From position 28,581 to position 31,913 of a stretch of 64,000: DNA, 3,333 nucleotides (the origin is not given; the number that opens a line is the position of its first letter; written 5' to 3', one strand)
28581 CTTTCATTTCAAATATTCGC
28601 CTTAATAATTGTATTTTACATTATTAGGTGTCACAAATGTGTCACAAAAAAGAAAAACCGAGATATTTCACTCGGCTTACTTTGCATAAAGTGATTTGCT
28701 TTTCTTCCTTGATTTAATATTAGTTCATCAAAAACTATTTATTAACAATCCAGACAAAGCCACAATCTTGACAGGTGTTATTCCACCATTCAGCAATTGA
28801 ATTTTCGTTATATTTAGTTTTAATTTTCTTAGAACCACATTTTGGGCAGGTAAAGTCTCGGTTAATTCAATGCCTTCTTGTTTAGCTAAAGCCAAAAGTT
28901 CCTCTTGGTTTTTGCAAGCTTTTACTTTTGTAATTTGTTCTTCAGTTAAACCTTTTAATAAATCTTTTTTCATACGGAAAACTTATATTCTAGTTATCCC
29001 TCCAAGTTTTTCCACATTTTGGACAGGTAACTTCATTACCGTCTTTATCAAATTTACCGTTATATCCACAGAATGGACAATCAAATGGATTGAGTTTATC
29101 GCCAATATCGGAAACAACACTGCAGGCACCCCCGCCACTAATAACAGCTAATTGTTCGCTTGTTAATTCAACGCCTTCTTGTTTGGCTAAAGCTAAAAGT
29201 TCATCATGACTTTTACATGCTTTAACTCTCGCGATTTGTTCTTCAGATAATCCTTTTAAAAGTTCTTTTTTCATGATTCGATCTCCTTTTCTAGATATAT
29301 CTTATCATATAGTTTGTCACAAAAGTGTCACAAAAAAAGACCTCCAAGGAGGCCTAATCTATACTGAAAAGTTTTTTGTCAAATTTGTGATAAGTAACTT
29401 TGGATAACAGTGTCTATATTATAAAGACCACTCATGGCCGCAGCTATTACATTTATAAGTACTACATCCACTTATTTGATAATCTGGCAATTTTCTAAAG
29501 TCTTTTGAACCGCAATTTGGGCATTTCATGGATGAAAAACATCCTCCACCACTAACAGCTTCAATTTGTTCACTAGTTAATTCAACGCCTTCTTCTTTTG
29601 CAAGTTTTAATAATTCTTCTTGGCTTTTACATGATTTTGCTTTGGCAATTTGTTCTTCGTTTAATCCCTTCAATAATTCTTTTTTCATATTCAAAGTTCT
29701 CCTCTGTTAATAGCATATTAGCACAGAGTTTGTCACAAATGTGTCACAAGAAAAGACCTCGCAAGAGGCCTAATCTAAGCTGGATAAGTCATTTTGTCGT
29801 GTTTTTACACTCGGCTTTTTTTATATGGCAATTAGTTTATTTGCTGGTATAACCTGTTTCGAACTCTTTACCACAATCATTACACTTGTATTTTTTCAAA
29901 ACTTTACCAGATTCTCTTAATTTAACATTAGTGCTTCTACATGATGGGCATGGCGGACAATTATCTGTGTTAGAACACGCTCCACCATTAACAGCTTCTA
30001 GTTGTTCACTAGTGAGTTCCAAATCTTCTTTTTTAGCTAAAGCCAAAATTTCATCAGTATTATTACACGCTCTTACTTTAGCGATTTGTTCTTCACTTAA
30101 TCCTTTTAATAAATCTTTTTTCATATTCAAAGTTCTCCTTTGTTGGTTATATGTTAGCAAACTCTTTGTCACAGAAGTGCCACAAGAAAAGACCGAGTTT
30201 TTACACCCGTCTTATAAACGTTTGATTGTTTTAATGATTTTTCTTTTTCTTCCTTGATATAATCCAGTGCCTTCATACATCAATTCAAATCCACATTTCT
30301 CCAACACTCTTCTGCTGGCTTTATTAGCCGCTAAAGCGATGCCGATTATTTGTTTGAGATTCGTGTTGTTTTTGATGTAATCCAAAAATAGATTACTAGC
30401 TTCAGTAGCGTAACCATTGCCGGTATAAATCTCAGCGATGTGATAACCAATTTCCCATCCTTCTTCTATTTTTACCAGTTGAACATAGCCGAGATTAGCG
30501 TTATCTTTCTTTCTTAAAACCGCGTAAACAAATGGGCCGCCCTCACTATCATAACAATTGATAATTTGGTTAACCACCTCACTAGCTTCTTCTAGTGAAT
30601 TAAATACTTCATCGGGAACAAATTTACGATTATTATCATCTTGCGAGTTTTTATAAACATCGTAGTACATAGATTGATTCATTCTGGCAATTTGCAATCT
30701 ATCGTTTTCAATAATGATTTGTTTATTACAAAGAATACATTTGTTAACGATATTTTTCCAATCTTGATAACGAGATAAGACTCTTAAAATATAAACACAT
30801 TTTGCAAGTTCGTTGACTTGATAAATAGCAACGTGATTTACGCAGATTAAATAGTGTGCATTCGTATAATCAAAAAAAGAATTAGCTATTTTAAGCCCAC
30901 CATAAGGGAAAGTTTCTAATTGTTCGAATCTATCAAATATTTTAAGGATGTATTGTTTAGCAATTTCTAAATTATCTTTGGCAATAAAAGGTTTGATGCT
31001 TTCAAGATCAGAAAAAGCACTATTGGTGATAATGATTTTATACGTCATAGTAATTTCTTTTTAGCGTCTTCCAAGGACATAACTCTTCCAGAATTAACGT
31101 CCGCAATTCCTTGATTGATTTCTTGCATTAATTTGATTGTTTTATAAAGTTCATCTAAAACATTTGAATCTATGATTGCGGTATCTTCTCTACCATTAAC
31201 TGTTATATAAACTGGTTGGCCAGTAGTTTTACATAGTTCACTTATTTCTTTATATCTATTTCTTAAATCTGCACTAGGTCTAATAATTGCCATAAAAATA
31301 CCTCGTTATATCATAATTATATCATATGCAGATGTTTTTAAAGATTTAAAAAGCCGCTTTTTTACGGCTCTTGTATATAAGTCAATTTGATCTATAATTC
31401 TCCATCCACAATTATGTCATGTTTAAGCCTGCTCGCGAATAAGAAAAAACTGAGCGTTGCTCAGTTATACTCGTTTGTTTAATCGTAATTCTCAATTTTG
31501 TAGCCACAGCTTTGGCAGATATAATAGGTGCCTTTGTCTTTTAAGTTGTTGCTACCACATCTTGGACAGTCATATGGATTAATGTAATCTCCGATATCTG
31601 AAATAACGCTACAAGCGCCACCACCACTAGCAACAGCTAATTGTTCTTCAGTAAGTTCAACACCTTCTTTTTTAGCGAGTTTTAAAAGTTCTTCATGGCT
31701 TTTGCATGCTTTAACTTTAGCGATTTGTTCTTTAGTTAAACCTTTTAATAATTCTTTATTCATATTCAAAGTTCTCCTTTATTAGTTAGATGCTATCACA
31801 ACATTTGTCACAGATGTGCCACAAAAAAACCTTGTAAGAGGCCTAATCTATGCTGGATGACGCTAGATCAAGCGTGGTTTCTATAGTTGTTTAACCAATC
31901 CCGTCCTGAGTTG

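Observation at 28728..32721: Multi-copy cassette array of Nif11-type double-glycine leader peptides carrying zinc-ribbon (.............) cores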

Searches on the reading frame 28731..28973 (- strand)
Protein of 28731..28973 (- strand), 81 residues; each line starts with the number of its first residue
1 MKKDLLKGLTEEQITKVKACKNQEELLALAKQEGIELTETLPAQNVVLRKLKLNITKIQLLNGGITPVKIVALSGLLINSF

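Call 3: search_protein_families(library=ncbifam, max_evalue=1, proteins=[window:28731-28973:-])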
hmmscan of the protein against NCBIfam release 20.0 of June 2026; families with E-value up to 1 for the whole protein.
seq(81 aa): 2 families
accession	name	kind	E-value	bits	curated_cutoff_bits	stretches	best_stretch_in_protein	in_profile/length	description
TIGR03798.1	leader_Nif11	subfamily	0.0028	17.9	32.3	1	15-39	21-45/68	Nif11-like leader peptide family RiPP precursor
NF010632.0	PRK14029.1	equivalog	0.35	10.5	335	1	4-65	82-142/185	pyruvate/ketoisovalerate ferredoxin oxidoreductase subunit gamma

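Call 4: search_protein_families(library=pfam, max_evalue=1, proteins=[window:28731-28973:-])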
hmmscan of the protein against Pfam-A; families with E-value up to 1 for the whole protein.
seq(81 aa): 2 families
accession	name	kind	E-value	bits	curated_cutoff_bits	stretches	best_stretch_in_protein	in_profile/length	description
PF07862.16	Nif11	-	0.0004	21.1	23.8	1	15-39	21-45/48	Nif11 domain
PF24113.1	DUF7387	-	0.22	12.4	27.9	1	3-40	27-64/85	Family of unknown function (DUF7387)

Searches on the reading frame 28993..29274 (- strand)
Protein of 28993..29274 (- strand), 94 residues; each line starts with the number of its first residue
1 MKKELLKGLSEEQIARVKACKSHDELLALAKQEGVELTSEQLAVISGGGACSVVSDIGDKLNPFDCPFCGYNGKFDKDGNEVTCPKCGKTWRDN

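Call 3: search_protein_families(library=ncbifam, max_evalue=1, proteins=[window:28993-29274:-])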
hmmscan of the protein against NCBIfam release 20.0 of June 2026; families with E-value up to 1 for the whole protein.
seq(94 aa): 16 families
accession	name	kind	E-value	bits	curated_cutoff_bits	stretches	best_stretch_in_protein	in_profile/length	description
NF001604.0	PRK00398.1-1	equivalog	0.0095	15.5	103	0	65-72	25-32/48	DNA-directed RNA polymerase subunit P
NF038384.1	zinc_YnfU_fam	subfamily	0.015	14.8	36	1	80-90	15-25/52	YnfU family zinc-binding protein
NF058542.1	CtkRMPhLog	equivalog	0.022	14.7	300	1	19-57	10-48/177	cytokinin riboside 5'-monophosphate phosphoribohydrolase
NF011481.0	PRK14890.1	equivalog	0.025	14.6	61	0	79-92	25-40/61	putative Zn-ribbon RNA-binding protein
TIGR02098.1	MJ0042_CXXC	domain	0.029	14.1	20.9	1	78-91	22-35/38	MJ0042-type zinc finger domain-containing protein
NF006732.0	PRK09263.1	equivalog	0.03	12.7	657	1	65-89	643-667/712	anaerobic ribonucleoside-triphosphate reductase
NF045720.1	rubredox_RCKP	subfamily_domain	0.035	13.7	45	0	63-77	19-33/34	RCKP-type rubredoxin-like domain-containing protein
NF006335.0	PRK08565.1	equivalog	0.052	11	1402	1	54-90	1041-1081/1116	DNA-directed RNA polymerase subunit B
TIGR03798.1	leader_Nif11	subfamily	0.055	13.7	32.3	1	16-42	22-48/68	Nif11-like leader peptide family RiPP precursor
NF038399.1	NH_RiPP_Os17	domain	0.066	13.3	40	1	28-47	26-45/63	Os1348 family NHLP clan protein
TIGR02605.1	CxxC_CxxC_SSSS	subfamily_domain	0.12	12.4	31.3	1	64-89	6-34/52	FmdB family zinc ribbon protein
TIGR03670.1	rpoB_arch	equivalog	0.2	9.8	811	1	56-90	531-565/599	DNA-directed RNA polymerase subunit B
NF041909.1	HVO_2753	equivalog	0.32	10.9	80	0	58-88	21-55/59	HVO_2753 family zinc finger protein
NF047912.1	ECs_2282_CxxC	subfamily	0.36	10.8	37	0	64-90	3-36/60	ECs_2282 family putative zinc-binding protein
NF033497.1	rubre_like_arch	subfamily_domain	0.78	9.5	32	0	66-90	3-25/34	rubrerythrin-like domain-containing protein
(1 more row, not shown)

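Call 4: search_protein_families(library=pfam, max_evalue=1, proteins=[window:28993-29274:-])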
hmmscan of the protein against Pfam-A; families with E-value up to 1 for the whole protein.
seq(94 aa): 27 families (the best 25 are shown)
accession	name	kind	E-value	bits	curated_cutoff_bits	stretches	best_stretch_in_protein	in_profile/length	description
PF07862.16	Nif11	-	0.00011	22.9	23.8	1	16-40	22-46/48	Nif11 domain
PF08271.17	Zn_Ribbon_TF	-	0.00083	19.3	29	1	66-92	3-30/43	TFIIB zinc-binding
PF12760.12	Zn_ribbon_IS1595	-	0.0035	17.7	25.4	0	79-90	16-27/46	Transposase zinc-ribbon domain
PF22191.2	IBR_1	-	0.0035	17.6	27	1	64-91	4-31/47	IBR domain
PF14354.12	Lar_restr_allev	-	0.0065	17.1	28.6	1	65-89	5-33/58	Restriction alleviation protein Lar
PF14446.12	Prok-RING_1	-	0.0094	16.3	29.1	1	65-88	6-27/54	Prokaryotic RING finger family 1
PF13717.11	Zn_ribbon_4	-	0.013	15.8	30.3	1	74-92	18-36/36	zinc-ribbon domain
PF07754.17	HVO_2753_ZBP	-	0.015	15.5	33.2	0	81-90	16-25/46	Small zinc finger protein HVO_2753-like, Zn-binding pocket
PF13465.12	zf-H2C2_2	-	0.018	15.8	40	1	62-71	13-22/26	Zinc-finger double domain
PF23548.1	Zn_ribbon_FGT1_2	-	0.021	14.8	27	1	49-70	6-27/35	FORGETTER1 second zinc ribbon domain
PF24460.1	DUF7575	-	0.026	14.3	28.5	1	80-90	2-12/28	Domain of unknown function (DUF7575)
PF19134.6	DUF5817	-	0.034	14.6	31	0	80-92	20-32/57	Domain of unknown function (DUF5817)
PF25206.1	DUF7836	-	0.065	13.5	26.7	0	82-93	8-19/59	Domain of unknown function (DUF7836)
PF10080.14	FtrD-like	-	0.067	13.8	26.3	1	66-92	37-62/101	Membrane iron-sulfur containing protein FtrD-like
PF23455.1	DUF7129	-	0.072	13.3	30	1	64-92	12-38/45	Domain of unknown function (DUF7129)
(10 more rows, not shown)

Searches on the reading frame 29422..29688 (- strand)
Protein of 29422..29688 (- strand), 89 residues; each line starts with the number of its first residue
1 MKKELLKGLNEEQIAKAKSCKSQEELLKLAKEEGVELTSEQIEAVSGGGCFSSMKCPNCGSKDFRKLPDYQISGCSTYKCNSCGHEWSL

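Call 3: search_protein_families(library=ncbifam, max_evalue=1, proteins=[window:29422-29688:-])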
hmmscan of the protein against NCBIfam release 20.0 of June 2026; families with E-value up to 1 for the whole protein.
seq(89 aa): 21 families
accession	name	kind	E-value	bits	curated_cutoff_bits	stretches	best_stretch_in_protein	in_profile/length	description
NF003008.0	PRK03824.1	equivalog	8.5e-06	25.7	125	1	9-65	65-119/135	hydrogenase nickel incorporation protein HypA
NF047912.1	ECs_2282_CxxC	subfamily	3.1e-05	23.8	37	1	53-86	2-36/60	ECs_2282 family putative zinc-binding protein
TIGR01384.1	TFS_arch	equivalog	0.0002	22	64.75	1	15-87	29-97/101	transcription factor S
TIGR02605.1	CxxC_CxxC_SSSS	subfamily_domain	0.0003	20.8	31.3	1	54-68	27-41/52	FmdB family zinc ribbon protein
TIGR03798.1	leader_Nif11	subfamily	0.003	17.8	32.3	1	16-44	22-50/68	Nif11-like leader peptide family RiPP precursor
TIGR03655.1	anti_R_Lar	subfamily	0.0034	17.6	39.6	1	55-86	3-37/55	Lar family restriction alleviation protein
TIGR02443.1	TIGR02443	equivalog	0.0066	16.3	49.45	1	55-86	11-40/59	YheV family putative zinc ribbon protein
NF001607.0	PRK00398.1-4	equivalog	0.011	15.4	89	0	54-63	29-38/53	DNA-directed RNA polymerase subunit P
NF038399.1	NH_RiPP_Os17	domain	0.016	15.2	40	1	29-47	27-45/63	Os1348 family NHLP clan protein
NF041374.1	GDCCVxC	domain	0.022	15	40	1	52-85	1-32/58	GDCCVxC domain-containing (seleno)protein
TIGR02159.1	PA_CoA_Oxy4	equivalog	0.028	14.7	108.15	1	49-84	101-137/146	1,2-phenylacetyl-CoA epoxidase subunit PaaD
NF058542.1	CtkRMPhLog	equivalog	0.051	13.5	300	1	19-56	10-47/177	cytokinin riboside 5'-monophosphate phosphoribohydrolase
NF038167.1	cyan_ocin_like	subfamily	0.068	13.4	32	1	33-53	7-27/72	CTB family bacteriocin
NF001605.0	PRK00398.1-2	equivalog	0.071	13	63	0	78-86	2-10/43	DNA-directed RNA polymerase subunit P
NF033772.1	pheromone_VP1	equivalog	0.11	12.8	85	1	27-60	2-35/65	peptide pheromone VP1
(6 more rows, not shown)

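Call 4: search_protein_families(library=pfam, max_evalue=1, proteins=[window:29422-29688:-])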
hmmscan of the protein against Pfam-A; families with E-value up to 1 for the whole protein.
seq(89 aa): 22 families
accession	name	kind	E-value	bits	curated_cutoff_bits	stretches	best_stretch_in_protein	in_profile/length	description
PF09723.15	Zn_ribbon_8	-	0.0001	22.7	34.4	2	54-67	27-40/41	Zinc ribbon domain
PF07862.16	Nif11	-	0.00041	21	23.8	1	16-40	22-46/48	Nif11 domain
PF08273.17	Zn_Ribbon_Prim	-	0.0012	19.5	23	1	55-85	5-33/37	Zinc-binding domain of primase-helicase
PF13248.11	Zn_ribbon_3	-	0.0031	17.4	27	1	55-63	4-13/26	zinc-ribbon domain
PF07282.18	Cas12f1-like_TNB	-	0.0071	16.9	26.3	1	51-87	26-50/60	Cas12f1-like, TNB domain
PF11781.13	Zn_ribbon_RRN7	-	0.021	14.9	27.1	1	53-65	4-16/32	Zinc-finger of RNA-polymerase I-specific TFIIB, Rrn7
PF24460.1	DUF7575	-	0.03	14.1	28.5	0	54-61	4-11/28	Domain of unknown function (DUF7575)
PF22415.1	PSV_ORF131-like_dom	-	0.04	14.3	27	1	40-61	9-30/80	PSV_Hypothetical protein ORF131-like domain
PF12760.12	Zn_ribbon_IS1595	-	0.05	14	25.4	1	54-85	19-45/46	Transposase zinc-ribbon domain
PF08271.17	Zn_Ribbon_TF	-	0.071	13.1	29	1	54-84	1-26/43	TFIIB zinc-binding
PF08274.17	Zn_Ribbon_YjdM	-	0.096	13.2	30.8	1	79-88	21-30/30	PhnA Zinc-Ribbon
PF11116.13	DUF2624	-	0.11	13.8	24.7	1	22-45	16-39/83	Protein of unknown function (DUF2624)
PF24451.1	DUF7567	-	0.11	12.9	27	1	48-81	11-41/131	Family of unknown function (DUF7567)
PF20023.5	WSLR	-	0.23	12.2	27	0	3-22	10-32/39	Wolframin Sel1-like repeat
PF12172.15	zf-ChsH2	-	0.23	11.7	23.2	0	56-64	28-36/37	ChsH2, rubredoxin-like zinc ribbon domain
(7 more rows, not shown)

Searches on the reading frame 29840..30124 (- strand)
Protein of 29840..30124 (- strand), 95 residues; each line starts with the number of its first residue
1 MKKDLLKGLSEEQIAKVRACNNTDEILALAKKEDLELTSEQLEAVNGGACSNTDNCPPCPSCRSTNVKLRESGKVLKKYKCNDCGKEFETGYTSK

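Call 3: search_protein_families(library=ncbifam, max_evalue=1, proteins=[window:29840-30124:-])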
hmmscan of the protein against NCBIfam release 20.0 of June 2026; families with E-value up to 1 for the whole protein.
seq(95 aa): 14 families
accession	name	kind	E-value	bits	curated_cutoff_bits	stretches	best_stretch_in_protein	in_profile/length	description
NF050000.1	IS1_IS1595_Zn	domain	0.00039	20.9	28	1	59-88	1-31/34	IS1/IS1595 family N-terminal zinc-binding domain-containing protein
NF048018.1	IS256_N_4Cys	domain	0.0069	17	27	1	59-88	2-31/31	transposase-like zinc-binding domain-containing protein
NF047912.1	ECs_2282_CxxC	subfamily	0.0079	16.1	37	1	59-89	5-38/60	ECs_2282 family putative zinc-binding protein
NF048019.1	IS256_Zn_var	equivalog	0.0079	15.5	150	1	61-91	2-32/304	IS256 family transposase, variant Zn-binding type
NF033456.1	RiPP_CCRG-2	domain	0.012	15.5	24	1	36-49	5-18/18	CCRG-2 family RiPP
TIGR03949.1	bact_IIb_cerein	subfamily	0.021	14.6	21.5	1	36-49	3-16/45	class IIb bacteriocin, lactobin A/cerein 7B family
NF038167.1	cyan_ocin_like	subfamily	0.023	14.9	32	1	35-54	9-28/72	CTB family bacteriocin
NF033772.1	pheromone_VP1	equivalog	0.028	14.7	85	1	27-57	2-32/65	peptide pheromone VP1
NF033558.1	transpos_IS1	equivalog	0.037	14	100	1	59-93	1-36/199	IS1 family transposase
TIGR03793.1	leader_NHLP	domain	0.044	13.6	50.9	1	22-48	49-77/77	NHLP leader peptide family RiPP precursor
TIGR03798.1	leader_Nif11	subfamily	0.09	13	32.3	1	16-44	22-50/68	Nif11-like leader peptide family RiPP precursor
TIGR02605.1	CxxC_CxxC_SSSS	subfamily_domain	0.11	12.6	31.3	1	79-89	6-16/52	FmdB family zinc ribbon protein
NF041912.1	HVO_0758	equivalog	0.21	11.5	70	0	59-89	23-53/55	HVO_0758 family zinc finger protein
NF038153.1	lant_leader_L1a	domain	0.84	9.9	22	0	36-48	20-32/32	class I lanthipeptide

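Call 4: search_protein_families(library=pfam, max_evalue=1, proteins=[window:29840-30124:-])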
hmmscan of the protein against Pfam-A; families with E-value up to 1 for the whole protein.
seq(95 aa): 16 families
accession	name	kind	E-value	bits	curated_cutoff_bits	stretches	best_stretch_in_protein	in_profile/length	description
PF14354.12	Lar_restr_allev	-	0.0025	18.5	28.6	1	56-86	3-33/58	Restriction alleviation protein Lar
PF09723.15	Zn_ribbon_8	-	0.0047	17.4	34.4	1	78-89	5-16/41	Zinc ribbon domain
PF07862.16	Nif11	-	0.0097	16.6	23.8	1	15-40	21-46/48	Nif11 domain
PF01096.23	Zn_ribbon_TFIIS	-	0.044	14.1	21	0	78-88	28-38/39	Transcription factor S-II (TFIIS)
PF12760.12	Zn_ribbon_IS1595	-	0.047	14.1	25.4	1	57-86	19-45/46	Transposase zinc-ribbon domain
PF13719.11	Zn_ribbon_5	-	0.052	13.8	29.3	1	59-88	5-35/37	zinc-ribbon domain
PF13465.12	zf-H2C2_2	-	0.071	13.9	40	1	77-90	13-26/26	Zinc-finger double domain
PF10439.15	Bacteriocin_IIc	-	0.095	13.1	27.1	1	36-51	6-21/59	Bacteriocin class II with double-glycine leader peptide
PF01873.23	eIF-5_eIF-2B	-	0.096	13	27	1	59-86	90-116/117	Domain found in IF2B/IF5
PF23137.1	HVO_0758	-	0.098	12.9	27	0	59-89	23-53/55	HVO_0758 mu-protein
PF03811.18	Zn_ribbon_InsA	-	0.12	12.6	26.1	1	59-84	8-34/35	InsA N-terminal domain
PF05129.18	Zn_ribbon_Elf1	-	0.14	12.7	29.8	1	53-92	22-60/79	Transcription elongation factor Elf1 like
PF00096.32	zf-C2H2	-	0.15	13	25.2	1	79-90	1-12/23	Zinc finger, C2H2 type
PF23451.1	Zn_ribbon_PaaD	-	0.22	11.6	27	1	56-89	14-50/53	PaaD zinc beta ribbon domain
PF13912.12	zf-C2H2_6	-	0.23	11.9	25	1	79-92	2-15/27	C2H2-type zinc finger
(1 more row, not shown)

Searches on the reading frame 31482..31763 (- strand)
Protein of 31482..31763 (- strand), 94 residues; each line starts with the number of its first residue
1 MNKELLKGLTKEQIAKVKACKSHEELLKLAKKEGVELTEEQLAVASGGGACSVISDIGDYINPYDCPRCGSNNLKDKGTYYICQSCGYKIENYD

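Call 3: search_protein_families(library=ncbifam, max_evalue=1, proteins=[window:31482-31763:-])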
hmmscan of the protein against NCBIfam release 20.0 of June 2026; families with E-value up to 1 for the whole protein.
seq(94 aa): 25 families
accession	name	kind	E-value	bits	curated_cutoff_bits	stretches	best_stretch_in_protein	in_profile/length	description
NF040849.1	tRNAmod_TiaS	equivalog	0.0011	17.6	600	1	60-92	351-381/422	tRNA(Ile2) 2-agmatinylcytidine synthetase TiaS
TIGR03798.1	leader_Nif11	subfamily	0.0019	18.4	32.3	1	16-44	22-50/68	Nif11-like leader peptide family RiPP precursor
NF047723.1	TransFacS4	equivalog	0.0024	18.3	120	1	66-92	4-29/90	transcription factor S4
NF003058.0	PRK03976.1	equivalog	0.0064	16.4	87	1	62-90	35-64/91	50S ribosomal protein L37ae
NF003214.0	PRK04179.1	equivalog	0.011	15.6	71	1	65-88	19-40/62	50S ribosomal protein L37e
NF001669.0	PRK00432.1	equivalog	0.015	15.2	54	1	65-88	28-51/58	30S ribosomal protein S27ae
NF001605.0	PRK00398.1-2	equivalog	0.015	15.1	63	1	64-90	2-28/43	DNA-directed RNA polymerase subunit P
TIGR02605.1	CxxC_CxxC_SSSS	subfamily_domain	0.017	15.2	31.3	1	59-75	23-38/52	FmdB family zinc ribbon protein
NF003331.0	PRK04338.1-7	equivalog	0.027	13.3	560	1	49-93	228-272/376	tRNA (guanine(26)-N(2))-dimethyltransferase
NF005122.0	PRK06556.1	equivalog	0.027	12.2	859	1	42-87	909-954/960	vitamin B12-dependent ribonucleotide reductase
NF058542.1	CtkRMPhLog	equivalog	0.028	14.4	300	1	19-57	10-48/177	cytokinin riboside 5'-monophosphate phosphoribohydrolase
TIGR00280.1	eL43_euk_arch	equivalog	0.03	14.7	95.8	1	63-90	36-64/92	50S ribosomal protein L37Ae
TIGR01384.1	TFS_arch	equivalog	0.035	14.8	64.75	1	66-91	3-27/101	transcription factor S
NF050000.1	IS1_IS1595_Zn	domain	0.048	14.2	28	1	66-88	1-29/34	IS1/IS1595 family N-terminal zinc-binding domain-containing protein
NF006417.0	PRK08665.1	equivalog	0.054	11.7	961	1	36-88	731-755/759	vitamin B12-dependent ribonucleotide reductase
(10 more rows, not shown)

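Call 4: search_protein_families(library=pfam, max_evalue=1, proteins=[window:31482-31763:-])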
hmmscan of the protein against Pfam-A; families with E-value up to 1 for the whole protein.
seq(94 aa): 21 families
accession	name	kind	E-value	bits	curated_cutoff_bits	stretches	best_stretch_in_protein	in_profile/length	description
PF08271.17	Zn_Ribbon_TF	-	6.3e-06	26.1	29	1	65-92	2-31/43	TFIIB zinc-binding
PF07862.16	Nif11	-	1.8e-05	25.4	23.8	1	15-40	21-46/48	Nif11 domain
PF14768.12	RPA_interact_C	-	0.0045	17.9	25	1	66-92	2-27/80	Replication protein A interacting C-terminal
PF23165.1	zf-C2H2_FBX41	-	0.0049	16.8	24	1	63-72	2-11/30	F-box only protein 41 C2H2 zinc finger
PF07282.18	Cas12f1-like_TNB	-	0.0089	16.6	26.3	1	65-90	30-50/60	Cas12f1-like, TNB domain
PF08274.17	Zn_Ribbon_YjdM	-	0.026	15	30.8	1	66-91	5-30/30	PhnA Zinc-Ribbon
PF18912.6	DZR_2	-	0.029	14.7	27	1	59-90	3-31/56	Double zinc ribbon domain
PF03604.18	Zn_ribbon_RPAB4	-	0.034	14.3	24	1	64-90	1-27/32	DNA directed RNA polymerase, 7 kDa subunit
PF14206.11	Cys_rich_CPCC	-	0.046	13.9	24.5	1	64-89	1-27/75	Cysteine-rich CPCC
PF13240.11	Zn_Ribbon_1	-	0.061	13.6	25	0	83-91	2-10/23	zinc-ribbon domain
PF18439.7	zf_UBZ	-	0.067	13.3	25.6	0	63-71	2-10/32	Ubiquitin-Binding Zinc Finger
PF08792.16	A2L_zn_ribbon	-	0.078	13.1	22.9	1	62-88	2-29/33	A2L zinc ribbon domain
PF19148.5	DUF5830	-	0.088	13.2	26.8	1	21-72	34-85/114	Family of unknown function (DUF5830)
PF18073.7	Zn_ribbon_LapB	-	0.088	13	25.7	0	81-88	1-8/28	Rubredoxin metal binding domain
PF12760.12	Zn_ribbon_IS1595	-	0.096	13.1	25.4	1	65-88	20-45/46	Transposase zinc-ribbon domain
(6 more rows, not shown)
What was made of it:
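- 31479..31763 (-): Precursor 3 (94 aa), ACSVISD-type core. Pfam Nif11 25.4 bits, above the gathering score of 23.8 (call 4).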
